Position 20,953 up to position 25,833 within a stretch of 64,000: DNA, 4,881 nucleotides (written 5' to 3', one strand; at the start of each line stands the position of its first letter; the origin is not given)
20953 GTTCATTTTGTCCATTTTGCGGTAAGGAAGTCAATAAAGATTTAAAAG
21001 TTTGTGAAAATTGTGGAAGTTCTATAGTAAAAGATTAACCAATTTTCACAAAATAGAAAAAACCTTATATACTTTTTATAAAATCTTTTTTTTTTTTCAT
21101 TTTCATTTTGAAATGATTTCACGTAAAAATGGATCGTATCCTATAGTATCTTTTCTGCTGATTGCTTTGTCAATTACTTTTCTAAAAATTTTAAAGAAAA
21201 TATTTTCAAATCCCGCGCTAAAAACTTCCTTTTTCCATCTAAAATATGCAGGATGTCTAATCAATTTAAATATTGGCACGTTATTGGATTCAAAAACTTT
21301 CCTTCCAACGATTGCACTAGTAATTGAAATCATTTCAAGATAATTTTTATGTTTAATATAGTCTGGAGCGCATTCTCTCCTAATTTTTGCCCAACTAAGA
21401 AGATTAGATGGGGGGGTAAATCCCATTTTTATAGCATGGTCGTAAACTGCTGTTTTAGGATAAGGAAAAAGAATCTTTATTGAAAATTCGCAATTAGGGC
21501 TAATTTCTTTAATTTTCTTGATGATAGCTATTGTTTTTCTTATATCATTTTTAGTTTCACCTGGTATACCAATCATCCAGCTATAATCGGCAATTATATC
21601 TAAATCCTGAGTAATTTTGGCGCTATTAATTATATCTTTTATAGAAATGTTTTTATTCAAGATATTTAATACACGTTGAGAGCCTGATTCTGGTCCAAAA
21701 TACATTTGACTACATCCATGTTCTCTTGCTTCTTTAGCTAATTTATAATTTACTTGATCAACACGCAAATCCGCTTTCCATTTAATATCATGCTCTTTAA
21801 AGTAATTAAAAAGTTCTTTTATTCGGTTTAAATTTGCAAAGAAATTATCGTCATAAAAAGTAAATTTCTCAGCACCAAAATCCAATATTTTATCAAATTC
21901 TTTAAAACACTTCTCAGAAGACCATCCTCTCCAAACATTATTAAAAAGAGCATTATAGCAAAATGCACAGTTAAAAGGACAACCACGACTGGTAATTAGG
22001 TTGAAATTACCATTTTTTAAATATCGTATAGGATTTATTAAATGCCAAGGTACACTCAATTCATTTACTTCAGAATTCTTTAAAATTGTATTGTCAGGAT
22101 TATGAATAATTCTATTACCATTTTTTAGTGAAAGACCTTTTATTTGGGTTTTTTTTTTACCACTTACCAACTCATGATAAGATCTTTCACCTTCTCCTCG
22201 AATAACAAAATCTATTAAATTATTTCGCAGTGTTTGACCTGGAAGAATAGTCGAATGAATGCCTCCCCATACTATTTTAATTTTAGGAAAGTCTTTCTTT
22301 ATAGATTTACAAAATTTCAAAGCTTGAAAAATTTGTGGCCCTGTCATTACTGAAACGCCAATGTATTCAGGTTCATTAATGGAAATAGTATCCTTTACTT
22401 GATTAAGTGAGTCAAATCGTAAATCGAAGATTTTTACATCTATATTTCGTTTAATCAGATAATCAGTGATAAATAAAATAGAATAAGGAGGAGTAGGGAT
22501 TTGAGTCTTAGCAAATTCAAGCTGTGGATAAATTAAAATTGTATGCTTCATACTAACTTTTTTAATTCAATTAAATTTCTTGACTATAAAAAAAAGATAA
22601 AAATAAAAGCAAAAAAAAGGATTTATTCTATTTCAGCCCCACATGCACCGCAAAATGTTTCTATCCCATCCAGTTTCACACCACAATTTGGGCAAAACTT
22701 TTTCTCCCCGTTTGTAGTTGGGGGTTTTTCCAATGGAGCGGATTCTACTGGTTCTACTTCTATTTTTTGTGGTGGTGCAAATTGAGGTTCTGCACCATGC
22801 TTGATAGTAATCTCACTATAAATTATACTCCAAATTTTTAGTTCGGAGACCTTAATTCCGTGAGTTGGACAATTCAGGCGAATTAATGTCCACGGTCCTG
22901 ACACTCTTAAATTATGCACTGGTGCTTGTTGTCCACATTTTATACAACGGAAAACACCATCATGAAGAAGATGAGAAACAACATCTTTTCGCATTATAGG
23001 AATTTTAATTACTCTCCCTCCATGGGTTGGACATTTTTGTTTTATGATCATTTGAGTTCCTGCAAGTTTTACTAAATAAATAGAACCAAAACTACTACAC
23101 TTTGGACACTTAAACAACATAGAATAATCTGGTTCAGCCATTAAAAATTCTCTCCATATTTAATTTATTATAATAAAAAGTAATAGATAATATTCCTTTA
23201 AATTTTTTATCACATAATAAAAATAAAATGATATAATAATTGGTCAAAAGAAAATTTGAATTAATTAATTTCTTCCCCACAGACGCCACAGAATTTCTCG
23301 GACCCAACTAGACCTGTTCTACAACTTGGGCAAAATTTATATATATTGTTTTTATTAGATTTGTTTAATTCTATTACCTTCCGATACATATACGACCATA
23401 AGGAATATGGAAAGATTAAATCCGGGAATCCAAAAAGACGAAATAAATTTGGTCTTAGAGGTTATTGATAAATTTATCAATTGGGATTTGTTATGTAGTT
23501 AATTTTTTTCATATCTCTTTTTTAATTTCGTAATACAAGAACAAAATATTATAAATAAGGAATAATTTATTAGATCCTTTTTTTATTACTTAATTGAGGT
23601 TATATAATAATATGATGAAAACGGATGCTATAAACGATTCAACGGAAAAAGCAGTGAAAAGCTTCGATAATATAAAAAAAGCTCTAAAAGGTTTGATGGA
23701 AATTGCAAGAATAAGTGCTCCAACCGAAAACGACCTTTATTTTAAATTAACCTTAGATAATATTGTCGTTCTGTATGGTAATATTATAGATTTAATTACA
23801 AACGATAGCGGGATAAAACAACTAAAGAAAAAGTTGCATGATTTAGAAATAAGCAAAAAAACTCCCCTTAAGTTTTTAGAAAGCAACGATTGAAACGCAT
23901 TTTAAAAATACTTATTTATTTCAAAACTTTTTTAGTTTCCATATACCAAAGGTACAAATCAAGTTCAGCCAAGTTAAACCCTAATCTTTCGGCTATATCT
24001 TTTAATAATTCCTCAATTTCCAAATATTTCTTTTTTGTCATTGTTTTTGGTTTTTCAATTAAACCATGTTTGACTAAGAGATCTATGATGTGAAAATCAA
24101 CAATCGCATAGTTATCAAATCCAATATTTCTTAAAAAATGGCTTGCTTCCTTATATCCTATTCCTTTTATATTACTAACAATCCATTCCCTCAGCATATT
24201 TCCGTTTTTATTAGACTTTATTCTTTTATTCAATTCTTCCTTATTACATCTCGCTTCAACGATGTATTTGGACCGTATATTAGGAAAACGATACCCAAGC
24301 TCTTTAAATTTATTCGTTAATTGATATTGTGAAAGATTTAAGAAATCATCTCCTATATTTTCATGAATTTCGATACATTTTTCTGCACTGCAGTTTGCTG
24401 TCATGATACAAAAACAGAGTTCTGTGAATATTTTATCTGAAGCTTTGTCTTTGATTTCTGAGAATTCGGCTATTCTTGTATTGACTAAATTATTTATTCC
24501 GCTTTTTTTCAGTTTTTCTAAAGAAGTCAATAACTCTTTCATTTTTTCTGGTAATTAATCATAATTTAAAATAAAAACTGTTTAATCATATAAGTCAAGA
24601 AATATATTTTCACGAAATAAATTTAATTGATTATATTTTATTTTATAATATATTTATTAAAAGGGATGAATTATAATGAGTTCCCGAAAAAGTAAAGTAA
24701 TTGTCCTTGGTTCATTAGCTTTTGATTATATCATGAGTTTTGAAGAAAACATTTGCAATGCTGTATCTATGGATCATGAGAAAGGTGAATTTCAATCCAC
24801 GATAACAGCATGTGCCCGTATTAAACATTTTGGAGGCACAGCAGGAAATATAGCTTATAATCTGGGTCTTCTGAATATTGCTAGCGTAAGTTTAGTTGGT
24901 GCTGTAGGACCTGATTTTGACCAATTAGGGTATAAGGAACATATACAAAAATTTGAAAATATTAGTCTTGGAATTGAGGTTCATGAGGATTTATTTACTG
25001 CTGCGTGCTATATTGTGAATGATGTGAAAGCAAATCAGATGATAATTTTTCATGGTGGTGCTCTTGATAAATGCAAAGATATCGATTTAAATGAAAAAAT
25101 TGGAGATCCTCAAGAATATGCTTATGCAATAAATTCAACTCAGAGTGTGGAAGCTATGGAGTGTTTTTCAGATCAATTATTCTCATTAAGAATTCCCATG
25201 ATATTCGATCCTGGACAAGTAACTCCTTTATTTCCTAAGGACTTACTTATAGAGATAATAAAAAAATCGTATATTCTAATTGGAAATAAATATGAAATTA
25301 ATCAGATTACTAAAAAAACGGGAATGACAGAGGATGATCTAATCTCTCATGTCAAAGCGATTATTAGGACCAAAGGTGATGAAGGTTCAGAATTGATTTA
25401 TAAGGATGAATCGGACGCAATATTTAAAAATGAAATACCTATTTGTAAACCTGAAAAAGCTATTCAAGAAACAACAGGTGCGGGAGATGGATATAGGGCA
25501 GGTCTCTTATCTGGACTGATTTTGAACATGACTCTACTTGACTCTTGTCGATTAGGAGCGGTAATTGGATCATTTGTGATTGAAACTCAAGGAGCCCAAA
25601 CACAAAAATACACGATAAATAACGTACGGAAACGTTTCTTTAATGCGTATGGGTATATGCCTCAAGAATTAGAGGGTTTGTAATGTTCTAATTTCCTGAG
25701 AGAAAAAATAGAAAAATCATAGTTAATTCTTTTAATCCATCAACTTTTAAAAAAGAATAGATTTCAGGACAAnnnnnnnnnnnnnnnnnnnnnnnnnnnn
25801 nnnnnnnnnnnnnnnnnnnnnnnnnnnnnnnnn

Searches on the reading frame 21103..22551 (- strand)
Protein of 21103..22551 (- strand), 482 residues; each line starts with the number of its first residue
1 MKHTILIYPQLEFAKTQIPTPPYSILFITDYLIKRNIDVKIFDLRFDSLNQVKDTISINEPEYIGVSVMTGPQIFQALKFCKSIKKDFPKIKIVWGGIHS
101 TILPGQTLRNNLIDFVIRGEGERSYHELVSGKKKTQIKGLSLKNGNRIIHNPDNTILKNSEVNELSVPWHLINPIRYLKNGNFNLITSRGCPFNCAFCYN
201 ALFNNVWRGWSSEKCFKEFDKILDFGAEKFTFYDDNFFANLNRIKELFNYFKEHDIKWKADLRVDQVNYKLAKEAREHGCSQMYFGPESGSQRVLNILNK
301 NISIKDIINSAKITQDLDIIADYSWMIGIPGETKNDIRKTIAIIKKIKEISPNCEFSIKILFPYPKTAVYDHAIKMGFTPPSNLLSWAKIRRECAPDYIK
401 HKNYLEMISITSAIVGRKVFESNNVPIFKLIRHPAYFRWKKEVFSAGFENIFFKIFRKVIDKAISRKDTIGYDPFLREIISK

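Call 22: search_protein_families(library=pfam, proteins=[window:21103-22551:-], max_evalue=0.0001)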
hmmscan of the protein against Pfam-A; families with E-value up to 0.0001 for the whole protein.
window:21103-22551:- (482 aa): 2 families
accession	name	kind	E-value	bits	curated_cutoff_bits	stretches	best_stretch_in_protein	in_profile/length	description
PF04055.27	Radical_SAM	-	1.1e-17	65.2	29.5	1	186-341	2-163/166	Radical SAM superfamily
PF02310.24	B12-binding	-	1.2e-15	57.9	32.1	1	19-128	11-120/121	B12 binding domain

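Call 75: search_protein_families(library=ncbifam, proteins=[window:21103-22551:-], max_evalue=0.00001)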
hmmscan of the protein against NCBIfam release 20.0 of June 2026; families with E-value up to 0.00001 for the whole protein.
window:21103-22551:- (482 aa): 19 families
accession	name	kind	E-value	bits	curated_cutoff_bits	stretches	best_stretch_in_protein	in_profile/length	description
TIGR03471.1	HpnJ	equivalog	4.1e-44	151.2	577.6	1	51-379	58-393/472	hopanoid biosynthesis associated radical SAM protein HpnJ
NF050148.1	rSAM_ApyD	equivalog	1.8e-39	135.7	750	1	49-372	63-392/645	RiPP biosynthesis radical SAM protein ApyD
TIGR02026.1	BchE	equivalog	1.5e-34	119.7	481.35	1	15-372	13-386/497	magnesium-protoporphyrin IX monomethyl ester anaerobic oxidative cyclase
TIGR04479.1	bcpD_PhpK_rSAM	subfamily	9.3e-34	116.6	600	1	23-371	73-429/504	PhpK family radical SAM P-methyltransferase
TIGR04385.1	B12_rSAM_cofa1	equivalog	3.9e-29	102.1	450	1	37-351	36-368/438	B12 lower ligand biosynthesis radical SAM protein BzaD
TIGR04072.2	rSAM_ladder_B12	equivalog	7.1e-28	97.4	360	1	22-380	18-379/443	lipid biosynthesis B12-binding/radical SAM protein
NF038361.1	rSAM_Sden_1168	equivalog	1.7e-25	89.6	575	1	50-351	130-455/560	Sden_1168 family B12-binding radical SAM P-methyltransferase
TIGR04013.1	B12_SAM_MJ_1487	hypoth_equivalog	7.1e-25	87.6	251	1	52-368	35-352/382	TIGR04013 family B12-binding domain/radical SAM domain-containing protein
TIGR04014.1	B12_SAM_MJ_0865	equivalog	9.1e-22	77.4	360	1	81-374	61-359/434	methyl-coenzyme M reductase glutamine C-methyltransferase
TIGR04295.1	B12_rSAM_oligo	hypoth_equivalog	2.2e-18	66.2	400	1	91-305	103-319/422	TIGR04295 family B12-binding domain-containing radical SAM protein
TIGR03975.1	rSAM_ocin_1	subfamily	2.6e-17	62.6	281.85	1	49-357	117-440/606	RiPP maturation radical SAM C-methyltransferase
NF045585.1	rSAM_slr0320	equivalog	1.1e-16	60.5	775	1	83-375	131-439/511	photosystem II high light acclimation radical SAM protein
TIGR04367.1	HpnR_B12_rSAM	equivalog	1.6e-16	60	650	1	11-371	11-371/490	hopanoid C-3 methylase HpnR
TIGR04190.1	B12_SAM_Ta0216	equivalog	2.1e-15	56.3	500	1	22-361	37-412/554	TIGR04190 family B12-binding domain/radical SAM domain protein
NF033070.1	rSAM_AprD4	equivalog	2.6e-15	56.3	500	1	185-378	199-395/456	AprD4 family radical SAM diol-dehydratase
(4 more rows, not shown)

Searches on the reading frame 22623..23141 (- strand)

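Call 22: search_protein_families(library=pfam, proteins=[window:22623-23141:-], max_evalue=0.0001)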
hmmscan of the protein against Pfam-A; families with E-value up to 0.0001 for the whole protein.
window:22623-23141:- (172 aa): 1 family
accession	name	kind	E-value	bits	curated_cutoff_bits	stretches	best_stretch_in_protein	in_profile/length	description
PF13240.11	Zn_Ribbon_1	-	3.7e-06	27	25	1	149-170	1-22/23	zinc-ribbon domain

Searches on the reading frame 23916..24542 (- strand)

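Call 22: search_protein_families(library=pfam, proteins=[window:23916-24542:-], max_evalue=0.0001)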
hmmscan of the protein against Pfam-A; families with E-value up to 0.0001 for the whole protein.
window:23916-24542:- (208 aa): 1 family
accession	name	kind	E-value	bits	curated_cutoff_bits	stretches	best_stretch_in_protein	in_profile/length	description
PF22175.2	Ogg-HhH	-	5.9e-61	205.4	27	1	20-188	1-172/173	8-oxoguanine DNA glycosylase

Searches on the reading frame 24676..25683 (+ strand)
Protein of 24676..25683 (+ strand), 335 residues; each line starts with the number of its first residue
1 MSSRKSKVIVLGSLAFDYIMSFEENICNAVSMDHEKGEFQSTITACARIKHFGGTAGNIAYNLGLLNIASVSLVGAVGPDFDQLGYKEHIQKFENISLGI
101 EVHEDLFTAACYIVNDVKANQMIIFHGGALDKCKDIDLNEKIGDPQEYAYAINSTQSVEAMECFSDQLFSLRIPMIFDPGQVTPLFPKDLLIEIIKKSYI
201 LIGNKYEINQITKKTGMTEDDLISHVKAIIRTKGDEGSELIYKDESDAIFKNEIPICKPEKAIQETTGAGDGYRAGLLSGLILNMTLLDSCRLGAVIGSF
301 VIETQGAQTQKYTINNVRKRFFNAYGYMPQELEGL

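Call 22: search_protein_families(library=pfam, proteins=[window:24676-25683:+], max_evalue=0.0001)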
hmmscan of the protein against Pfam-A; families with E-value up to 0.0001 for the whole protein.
window:24676-25683:+ (335 aa): 1 family
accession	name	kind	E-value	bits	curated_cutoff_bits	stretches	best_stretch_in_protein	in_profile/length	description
PF00294.29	PfkB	-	1e-28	101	25.8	1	37-309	21-297/302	pfkB family carbohydrate kinase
